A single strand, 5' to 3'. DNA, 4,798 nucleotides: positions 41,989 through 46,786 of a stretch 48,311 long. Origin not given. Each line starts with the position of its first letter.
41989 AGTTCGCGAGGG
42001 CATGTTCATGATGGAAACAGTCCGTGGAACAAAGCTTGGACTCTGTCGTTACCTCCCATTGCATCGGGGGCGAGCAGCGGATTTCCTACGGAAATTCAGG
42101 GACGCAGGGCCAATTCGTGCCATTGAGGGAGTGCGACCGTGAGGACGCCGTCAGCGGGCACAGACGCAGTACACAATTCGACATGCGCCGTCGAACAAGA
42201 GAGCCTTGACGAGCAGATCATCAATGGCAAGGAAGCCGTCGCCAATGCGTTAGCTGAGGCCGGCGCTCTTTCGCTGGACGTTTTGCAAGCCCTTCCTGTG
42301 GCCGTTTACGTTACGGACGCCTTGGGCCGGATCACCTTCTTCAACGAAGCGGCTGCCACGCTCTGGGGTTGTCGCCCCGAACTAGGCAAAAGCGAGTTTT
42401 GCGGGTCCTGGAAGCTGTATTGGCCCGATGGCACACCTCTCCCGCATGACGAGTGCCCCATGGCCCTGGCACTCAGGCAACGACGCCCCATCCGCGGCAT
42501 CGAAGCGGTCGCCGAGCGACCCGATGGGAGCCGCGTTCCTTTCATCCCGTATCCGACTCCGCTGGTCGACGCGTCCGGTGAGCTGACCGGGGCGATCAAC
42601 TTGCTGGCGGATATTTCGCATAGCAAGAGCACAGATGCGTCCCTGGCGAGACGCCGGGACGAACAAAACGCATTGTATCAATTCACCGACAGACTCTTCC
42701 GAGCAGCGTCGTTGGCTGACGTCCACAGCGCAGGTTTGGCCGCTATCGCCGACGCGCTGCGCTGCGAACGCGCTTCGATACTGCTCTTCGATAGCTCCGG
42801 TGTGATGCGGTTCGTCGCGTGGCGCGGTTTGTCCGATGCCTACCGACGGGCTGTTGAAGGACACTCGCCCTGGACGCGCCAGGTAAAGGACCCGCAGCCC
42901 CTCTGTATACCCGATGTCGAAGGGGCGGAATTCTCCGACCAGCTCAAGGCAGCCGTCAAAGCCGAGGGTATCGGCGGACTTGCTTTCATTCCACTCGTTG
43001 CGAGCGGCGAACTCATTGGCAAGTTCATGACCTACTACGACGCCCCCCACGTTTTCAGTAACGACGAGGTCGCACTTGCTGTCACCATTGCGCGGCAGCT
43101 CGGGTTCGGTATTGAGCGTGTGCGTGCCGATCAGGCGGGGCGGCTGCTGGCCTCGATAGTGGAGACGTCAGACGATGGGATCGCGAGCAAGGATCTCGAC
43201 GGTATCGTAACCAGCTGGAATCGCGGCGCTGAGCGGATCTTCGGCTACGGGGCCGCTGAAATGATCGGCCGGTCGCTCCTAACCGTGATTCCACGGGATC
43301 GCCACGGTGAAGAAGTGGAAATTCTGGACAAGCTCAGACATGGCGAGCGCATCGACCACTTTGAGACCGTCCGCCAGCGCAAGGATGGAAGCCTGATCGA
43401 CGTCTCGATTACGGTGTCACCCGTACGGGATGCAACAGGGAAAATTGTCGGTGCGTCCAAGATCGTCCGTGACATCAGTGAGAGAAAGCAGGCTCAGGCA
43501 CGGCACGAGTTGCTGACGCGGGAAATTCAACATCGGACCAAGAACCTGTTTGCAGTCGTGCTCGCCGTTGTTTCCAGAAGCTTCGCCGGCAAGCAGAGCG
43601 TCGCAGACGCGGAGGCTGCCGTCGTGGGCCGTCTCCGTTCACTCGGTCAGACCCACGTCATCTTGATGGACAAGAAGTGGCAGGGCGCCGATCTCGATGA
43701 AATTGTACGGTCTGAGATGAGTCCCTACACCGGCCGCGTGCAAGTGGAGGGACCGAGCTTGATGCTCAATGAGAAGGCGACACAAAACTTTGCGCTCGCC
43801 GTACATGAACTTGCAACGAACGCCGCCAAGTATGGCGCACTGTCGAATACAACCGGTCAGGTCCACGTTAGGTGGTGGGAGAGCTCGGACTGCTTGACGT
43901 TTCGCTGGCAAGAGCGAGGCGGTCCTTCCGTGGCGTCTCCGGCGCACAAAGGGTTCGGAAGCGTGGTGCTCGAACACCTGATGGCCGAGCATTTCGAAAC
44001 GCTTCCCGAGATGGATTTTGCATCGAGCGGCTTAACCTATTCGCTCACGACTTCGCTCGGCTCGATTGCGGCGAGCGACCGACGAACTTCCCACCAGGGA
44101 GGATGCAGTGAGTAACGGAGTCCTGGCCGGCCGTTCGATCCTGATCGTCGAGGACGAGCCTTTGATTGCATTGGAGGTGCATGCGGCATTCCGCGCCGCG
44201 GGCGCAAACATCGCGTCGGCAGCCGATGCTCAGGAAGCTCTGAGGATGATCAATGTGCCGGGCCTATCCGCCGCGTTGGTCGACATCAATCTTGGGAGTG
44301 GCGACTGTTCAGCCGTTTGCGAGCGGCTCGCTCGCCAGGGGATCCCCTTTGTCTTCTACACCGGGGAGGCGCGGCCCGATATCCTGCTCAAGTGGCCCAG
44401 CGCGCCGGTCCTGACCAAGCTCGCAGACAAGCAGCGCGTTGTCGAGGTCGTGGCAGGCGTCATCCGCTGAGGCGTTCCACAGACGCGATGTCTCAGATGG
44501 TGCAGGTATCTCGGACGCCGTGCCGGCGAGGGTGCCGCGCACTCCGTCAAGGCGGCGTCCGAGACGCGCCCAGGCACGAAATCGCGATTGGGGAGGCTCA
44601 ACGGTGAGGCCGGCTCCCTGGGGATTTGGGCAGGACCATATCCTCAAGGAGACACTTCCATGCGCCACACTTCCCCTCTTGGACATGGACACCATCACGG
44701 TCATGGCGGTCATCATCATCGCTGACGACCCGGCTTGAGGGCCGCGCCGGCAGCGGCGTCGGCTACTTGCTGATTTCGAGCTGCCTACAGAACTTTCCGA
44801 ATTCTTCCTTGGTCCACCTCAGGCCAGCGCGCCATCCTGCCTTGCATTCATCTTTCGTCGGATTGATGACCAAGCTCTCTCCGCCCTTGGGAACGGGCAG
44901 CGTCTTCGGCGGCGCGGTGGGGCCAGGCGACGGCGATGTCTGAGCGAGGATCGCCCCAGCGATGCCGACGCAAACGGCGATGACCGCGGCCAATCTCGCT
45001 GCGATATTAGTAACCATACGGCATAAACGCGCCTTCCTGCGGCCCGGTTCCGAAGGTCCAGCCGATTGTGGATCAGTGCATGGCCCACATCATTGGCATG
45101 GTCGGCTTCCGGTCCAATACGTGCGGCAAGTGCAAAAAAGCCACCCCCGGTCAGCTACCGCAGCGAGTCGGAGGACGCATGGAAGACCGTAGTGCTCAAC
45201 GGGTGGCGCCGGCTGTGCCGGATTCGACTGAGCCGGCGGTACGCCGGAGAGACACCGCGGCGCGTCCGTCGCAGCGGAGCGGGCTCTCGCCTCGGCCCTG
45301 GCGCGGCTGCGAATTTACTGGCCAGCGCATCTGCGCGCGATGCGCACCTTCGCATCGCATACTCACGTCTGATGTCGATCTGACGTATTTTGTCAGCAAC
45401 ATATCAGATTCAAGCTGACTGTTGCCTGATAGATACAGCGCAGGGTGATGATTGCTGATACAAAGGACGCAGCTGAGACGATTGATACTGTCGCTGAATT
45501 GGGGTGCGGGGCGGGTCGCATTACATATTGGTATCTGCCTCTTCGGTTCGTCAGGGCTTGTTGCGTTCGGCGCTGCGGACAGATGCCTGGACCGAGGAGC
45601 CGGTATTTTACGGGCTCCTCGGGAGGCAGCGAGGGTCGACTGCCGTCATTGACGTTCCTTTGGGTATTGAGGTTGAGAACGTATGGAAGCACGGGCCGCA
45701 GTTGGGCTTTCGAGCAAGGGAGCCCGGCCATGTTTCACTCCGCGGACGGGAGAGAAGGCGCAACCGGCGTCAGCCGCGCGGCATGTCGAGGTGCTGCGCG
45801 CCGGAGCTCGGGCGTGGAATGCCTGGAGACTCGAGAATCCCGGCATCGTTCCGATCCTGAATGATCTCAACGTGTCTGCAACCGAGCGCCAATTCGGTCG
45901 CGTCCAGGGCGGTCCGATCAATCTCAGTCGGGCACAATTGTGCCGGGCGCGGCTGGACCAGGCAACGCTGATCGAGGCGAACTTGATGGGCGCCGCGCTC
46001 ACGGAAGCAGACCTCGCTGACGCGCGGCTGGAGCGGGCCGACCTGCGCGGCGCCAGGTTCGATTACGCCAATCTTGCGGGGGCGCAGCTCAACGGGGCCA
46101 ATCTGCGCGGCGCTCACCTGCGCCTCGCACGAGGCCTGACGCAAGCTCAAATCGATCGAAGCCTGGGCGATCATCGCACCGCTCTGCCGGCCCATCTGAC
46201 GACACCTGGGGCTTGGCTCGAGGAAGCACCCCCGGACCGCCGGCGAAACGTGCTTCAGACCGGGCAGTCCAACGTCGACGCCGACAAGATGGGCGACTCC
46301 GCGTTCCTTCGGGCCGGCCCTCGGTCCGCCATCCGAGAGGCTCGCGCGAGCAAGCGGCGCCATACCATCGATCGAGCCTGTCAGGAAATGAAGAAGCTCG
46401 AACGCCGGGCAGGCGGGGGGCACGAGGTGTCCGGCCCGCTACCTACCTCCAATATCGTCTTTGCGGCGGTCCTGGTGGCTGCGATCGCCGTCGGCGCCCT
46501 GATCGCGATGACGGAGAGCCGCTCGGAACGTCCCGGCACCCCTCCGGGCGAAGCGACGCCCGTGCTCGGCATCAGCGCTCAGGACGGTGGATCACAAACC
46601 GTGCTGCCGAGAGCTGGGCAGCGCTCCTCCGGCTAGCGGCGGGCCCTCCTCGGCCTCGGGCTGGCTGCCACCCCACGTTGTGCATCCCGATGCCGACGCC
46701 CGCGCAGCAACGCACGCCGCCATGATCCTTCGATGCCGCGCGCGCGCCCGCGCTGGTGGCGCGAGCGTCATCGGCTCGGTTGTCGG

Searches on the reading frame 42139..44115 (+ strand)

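Call 63: search_protein_families(library=pfam, proteins=[window:42139-44115:+], max_evalue=0.001)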
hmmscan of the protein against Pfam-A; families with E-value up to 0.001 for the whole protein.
window:42139-44115:+ (658 aa): 11 families
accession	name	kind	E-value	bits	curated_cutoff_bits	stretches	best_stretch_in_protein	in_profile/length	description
PF00989.32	PAS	-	2.3e-28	98.9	22.6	1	337-446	3-113/113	PAS fold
PF13426.13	PAS_9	-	4.6e-26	91.5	27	2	346-448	2-103/103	PAS domain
PF08448.16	PAS_4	-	1.2e-24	87.1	23.1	2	342-451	2-110/110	PAS fold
PF07536.20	HWE_HK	-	1.3e-19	71.1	22.8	1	462-539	1-82/83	HWE histidine kinase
PF13188.13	PAS_8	-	2.3e-14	53.1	21.8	2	336-392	2-57/65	PAS domain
PF13185.12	GAF_2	-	2e-10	41.5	28.6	1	190-326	2-136/136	GAF domain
PF01590.32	GAF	-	6.2e-10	40.2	22.4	1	200-323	10-131/133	GAF domain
PF08447.18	PAS_3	-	9.1e-09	35.9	25.6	1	358-441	2-87/89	PAS fold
PF13492.12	GAF_3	-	2.3e-06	28.5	27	1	192-327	2-129/129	GAF domain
PF13596.12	PAS_10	-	5.9e-06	27.3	22.1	1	356-446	20-105/106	PAS domain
PF13581.12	HATPase_c_2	-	6.9e-06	26.5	27.4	1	543-598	24-79/127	Histidine kinase-like ATPase domain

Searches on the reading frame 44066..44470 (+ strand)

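Call 63: search_protein_families(library=pfam, proteins=[window:44066-44470:+], max_evalue=0.001)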
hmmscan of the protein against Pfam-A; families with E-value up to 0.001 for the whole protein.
window:44066-44470:+ (134 aa): 1 family
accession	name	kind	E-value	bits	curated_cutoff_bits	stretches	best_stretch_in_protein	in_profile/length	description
PF00072.30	Response_reg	-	8.3e-10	39.3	30.2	1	25-107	1-85/111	Response regulator receiver domain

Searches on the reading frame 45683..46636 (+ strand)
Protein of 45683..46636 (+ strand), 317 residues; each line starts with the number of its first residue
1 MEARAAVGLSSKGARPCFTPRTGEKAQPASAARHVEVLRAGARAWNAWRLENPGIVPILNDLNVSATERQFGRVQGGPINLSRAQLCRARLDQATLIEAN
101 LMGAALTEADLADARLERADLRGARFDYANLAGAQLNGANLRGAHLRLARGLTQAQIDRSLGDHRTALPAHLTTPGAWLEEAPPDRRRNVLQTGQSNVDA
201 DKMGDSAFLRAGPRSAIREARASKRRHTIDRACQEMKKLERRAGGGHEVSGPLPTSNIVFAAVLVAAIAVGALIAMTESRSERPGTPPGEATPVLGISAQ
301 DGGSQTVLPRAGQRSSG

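Call 63: search_protein_families(library=pfam, proteins=[window:45683-46636:+], max_evalue=0.001)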
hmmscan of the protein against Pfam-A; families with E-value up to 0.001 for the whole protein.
window:45683-46636:+ (317 aa): 3 families
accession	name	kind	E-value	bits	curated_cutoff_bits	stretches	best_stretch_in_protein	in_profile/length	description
PF00805.28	Pentapeptide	-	2.2e-16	59.5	20.2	2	114-149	1-36/40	Pentapeptide repeats (8 copies)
PF13599.13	Pentapeptide_4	-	1.7e-06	28.4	38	1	80-145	12-77/78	Pentapeptide repeat region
PF13576.12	Pentapeptide_3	-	2.6e-05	24.8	27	1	104-144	4-47/48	Pentapeptide repeats (9 copies)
